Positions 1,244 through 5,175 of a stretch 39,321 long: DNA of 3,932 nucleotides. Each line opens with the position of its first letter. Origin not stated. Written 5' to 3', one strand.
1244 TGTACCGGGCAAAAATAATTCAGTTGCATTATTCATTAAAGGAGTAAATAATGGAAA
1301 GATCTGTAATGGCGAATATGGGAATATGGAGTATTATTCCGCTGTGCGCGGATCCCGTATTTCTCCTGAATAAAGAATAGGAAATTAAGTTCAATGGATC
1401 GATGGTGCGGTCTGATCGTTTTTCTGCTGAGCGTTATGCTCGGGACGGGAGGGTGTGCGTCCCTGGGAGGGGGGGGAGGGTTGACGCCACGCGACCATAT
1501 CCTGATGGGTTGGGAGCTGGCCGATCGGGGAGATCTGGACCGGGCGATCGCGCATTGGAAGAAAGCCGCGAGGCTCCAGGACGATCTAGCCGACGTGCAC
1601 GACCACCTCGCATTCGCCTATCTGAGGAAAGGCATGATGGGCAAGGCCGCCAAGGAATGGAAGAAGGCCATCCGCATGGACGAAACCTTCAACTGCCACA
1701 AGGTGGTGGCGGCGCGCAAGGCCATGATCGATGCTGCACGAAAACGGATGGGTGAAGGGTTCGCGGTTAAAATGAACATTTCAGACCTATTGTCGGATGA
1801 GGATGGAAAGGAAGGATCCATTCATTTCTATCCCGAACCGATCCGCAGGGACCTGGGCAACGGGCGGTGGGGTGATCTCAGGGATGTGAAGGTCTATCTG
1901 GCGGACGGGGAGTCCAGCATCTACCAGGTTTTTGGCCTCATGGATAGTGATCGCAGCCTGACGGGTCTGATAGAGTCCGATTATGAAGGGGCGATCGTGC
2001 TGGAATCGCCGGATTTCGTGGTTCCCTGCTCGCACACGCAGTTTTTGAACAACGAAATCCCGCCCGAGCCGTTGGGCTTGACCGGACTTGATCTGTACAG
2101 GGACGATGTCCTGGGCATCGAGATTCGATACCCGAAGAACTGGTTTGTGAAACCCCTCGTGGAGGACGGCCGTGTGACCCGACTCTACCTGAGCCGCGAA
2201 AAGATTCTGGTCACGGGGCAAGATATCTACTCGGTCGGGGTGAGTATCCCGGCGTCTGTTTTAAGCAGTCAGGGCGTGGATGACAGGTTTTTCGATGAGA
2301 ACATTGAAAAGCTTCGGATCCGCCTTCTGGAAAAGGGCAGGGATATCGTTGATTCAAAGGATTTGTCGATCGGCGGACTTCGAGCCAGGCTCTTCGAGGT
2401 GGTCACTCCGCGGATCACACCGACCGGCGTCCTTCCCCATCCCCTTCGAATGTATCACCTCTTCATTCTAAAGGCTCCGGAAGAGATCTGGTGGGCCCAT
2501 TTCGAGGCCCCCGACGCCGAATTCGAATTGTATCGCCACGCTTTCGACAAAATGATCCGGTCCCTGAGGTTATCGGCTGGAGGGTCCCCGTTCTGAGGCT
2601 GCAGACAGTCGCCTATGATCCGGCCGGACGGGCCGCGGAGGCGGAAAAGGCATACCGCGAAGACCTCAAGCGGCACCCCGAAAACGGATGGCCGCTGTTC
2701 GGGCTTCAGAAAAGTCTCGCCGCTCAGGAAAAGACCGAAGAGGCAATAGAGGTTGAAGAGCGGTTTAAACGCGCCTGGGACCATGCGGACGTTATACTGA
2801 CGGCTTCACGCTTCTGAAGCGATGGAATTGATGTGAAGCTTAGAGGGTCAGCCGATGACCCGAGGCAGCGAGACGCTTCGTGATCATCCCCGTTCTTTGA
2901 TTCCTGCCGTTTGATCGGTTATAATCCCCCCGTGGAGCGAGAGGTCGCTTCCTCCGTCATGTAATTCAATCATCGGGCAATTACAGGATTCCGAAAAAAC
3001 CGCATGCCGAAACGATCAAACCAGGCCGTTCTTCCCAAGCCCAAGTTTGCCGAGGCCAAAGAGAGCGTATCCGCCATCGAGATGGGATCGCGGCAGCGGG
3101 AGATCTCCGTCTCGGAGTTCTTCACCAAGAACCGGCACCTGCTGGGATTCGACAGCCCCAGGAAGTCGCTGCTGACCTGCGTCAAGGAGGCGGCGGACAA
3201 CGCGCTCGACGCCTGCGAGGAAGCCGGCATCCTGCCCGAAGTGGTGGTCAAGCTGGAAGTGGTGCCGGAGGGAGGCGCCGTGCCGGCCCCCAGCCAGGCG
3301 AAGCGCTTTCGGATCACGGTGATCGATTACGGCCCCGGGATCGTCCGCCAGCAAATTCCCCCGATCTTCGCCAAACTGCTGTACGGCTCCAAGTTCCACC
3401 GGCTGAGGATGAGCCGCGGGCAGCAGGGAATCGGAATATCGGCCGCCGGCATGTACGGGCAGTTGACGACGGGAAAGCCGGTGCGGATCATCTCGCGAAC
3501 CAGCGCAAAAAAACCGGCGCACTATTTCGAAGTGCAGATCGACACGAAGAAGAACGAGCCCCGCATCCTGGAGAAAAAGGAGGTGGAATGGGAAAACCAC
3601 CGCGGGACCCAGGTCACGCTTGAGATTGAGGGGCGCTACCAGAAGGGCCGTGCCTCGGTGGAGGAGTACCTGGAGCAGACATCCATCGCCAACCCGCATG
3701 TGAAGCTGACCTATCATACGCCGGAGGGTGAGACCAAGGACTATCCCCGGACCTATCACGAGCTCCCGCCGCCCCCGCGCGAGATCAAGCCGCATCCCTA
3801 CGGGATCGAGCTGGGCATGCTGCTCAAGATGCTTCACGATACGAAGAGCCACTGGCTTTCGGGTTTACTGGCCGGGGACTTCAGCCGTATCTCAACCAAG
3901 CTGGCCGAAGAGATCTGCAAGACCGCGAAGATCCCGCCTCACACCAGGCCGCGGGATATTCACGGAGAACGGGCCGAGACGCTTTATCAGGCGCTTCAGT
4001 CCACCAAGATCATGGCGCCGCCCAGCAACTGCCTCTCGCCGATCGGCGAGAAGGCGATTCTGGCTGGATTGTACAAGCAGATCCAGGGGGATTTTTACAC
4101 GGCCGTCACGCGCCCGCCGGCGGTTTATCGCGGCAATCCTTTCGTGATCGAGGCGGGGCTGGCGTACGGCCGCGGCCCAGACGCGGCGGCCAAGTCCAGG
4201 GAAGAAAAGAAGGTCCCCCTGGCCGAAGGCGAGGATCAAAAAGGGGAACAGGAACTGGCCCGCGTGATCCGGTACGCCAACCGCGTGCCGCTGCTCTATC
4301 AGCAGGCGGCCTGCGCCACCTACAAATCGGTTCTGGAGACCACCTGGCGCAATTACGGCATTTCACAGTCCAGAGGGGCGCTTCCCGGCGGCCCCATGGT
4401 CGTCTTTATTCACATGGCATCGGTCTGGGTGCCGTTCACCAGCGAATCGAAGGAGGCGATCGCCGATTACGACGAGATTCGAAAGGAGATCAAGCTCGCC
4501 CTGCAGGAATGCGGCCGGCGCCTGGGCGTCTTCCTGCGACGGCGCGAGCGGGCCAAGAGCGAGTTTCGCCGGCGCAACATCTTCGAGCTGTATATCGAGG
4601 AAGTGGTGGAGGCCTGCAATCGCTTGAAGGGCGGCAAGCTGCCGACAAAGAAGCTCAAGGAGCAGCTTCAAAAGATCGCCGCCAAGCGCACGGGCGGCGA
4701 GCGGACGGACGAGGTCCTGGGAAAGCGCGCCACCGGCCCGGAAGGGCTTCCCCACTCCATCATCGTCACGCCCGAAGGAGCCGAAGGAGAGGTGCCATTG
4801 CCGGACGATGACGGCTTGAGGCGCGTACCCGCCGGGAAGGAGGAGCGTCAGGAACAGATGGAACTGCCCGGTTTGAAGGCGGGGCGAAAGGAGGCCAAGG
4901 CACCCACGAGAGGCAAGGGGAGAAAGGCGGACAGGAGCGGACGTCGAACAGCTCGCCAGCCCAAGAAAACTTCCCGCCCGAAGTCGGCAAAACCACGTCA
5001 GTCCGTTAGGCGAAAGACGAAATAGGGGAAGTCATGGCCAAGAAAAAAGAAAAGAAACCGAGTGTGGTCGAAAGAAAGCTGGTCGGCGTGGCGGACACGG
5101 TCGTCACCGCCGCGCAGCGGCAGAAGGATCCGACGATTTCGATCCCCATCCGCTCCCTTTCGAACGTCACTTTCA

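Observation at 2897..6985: Bacterial Topo VI operon with a translationally coupled, uncharacterised STAND-like P-loop/winged-helix third gene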

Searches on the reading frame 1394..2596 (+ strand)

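Call 4: search_protein_families(library=pfam, proteins=[window:1394-2596:+], max_evalue=1)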
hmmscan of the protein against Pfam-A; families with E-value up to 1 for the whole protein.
window:1394-2596:+ (400 aa): 8 families
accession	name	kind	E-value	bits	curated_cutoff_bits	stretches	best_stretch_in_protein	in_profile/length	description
PF13414.12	TPR_11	-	7.2e-09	35.6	26.8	1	41-80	3-42/42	TPR repeat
PF07719.23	TPR_2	-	7.5e-09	35.5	27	2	34-63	3-32/34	Tetratricopeptide repeat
PF00515.34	TPR_1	-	5.6e-05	23.2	27.8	1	37-62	6-31/34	Tetratricopeptide repeat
PF13181.12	TPR_8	-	0.02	15.5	25.7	0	67-98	2-33/34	Tetratricopeptide repeat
PF11392.14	AllH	-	0.046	14.8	25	1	24-94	2-73/109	Oxamate carbamoyltransferase subunit AllH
PF13428.12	TPR_14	-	0.077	14.2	23.5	0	35-71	4-40/44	Tetratricopeptide repeat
PF13424.12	TPR_12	-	0.18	12.5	30.1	1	43-95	14-67/77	Tetratricopeptide repeat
PF13432.12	TPR_16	-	0.24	12.3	32.7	1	38-89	3-53/65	Tetratricopeptide repeat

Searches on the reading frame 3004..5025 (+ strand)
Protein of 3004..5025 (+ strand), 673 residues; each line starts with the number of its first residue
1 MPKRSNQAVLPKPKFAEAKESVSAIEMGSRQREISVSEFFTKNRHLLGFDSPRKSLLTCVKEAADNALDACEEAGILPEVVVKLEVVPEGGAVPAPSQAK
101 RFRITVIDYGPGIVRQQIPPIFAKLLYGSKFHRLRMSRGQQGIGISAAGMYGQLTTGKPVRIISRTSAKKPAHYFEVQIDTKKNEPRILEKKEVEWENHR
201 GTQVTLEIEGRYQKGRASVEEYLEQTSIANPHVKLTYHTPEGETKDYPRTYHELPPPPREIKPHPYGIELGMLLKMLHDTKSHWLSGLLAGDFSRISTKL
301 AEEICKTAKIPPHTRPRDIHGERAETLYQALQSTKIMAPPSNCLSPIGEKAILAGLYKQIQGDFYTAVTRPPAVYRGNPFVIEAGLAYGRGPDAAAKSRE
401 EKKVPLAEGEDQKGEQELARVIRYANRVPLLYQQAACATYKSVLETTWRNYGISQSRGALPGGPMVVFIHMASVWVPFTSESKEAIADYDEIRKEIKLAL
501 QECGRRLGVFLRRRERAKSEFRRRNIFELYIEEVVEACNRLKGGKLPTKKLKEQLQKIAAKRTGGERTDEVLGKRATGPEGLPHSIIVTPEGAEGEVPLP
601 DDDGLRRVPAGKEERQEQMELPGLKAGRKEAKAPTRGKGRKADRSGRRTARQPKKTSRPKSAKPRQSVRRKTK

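Call 4: search_protein_families(library=pfam, proteins=[window:3004-5025:+], max_evalue=1)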
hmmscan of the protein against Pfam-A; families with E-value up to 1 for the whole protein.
window:3004-5025:+ (673 aa): 4 families
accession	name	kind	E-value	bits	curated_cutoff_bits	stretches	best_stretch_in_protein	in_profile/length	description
PF09239.17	Topo-VIb_trans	-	9.9e-56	188.3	24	1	339-521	1-157/159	Topoisomerase VI B subunit, transducer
PF02518.31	HATPase_c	-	6.6e-07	30.2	26.4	1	55-162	5-93/111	Histidine kinase-, DNA gyrase B-, and HSP90-like ATPase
PF05833.16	NFACT_N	-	0.00012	21.5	31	1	256-333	161-238/456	NFACT N-terminal and middle domains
PF13589.12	HATPase_c_3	-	0.00019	21.9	25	1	58-188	5-116/137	Histidine kinase-, DNA gyrase B-, and HSP90-like ATPase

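Call 5: search_protein_families(library=ncbifam, proteins=[window:3004-5025:+], max_evalue=1)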
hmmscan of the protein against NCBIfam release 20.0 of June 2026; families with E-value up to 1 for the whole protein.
window:3004-5025:+ (673 aa): 4 families
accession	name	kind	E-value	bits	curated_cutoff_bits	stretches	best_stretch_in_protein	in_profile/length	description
NF003218.0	PRK04184.1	equivalog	3.7e-201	669.3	274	1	27-570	8-517/539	DNA topoisomerase VI subunit B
TIGR01052.1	top6b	equivalog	1.1e-156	522.1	380.7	1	31-540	4-483/488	DNA topoisomerase VI subunit B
NF011439.0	PRK14868.1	equivalog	2.4e-147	492.3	1310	2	23-306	14-284/795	DNA topoisomerase VI subunit B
NF011438.0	PRK14867.1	equivalog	3.5e-95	319.9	1143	2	31-304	12-273/659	DNA topoisomerase VI subunit B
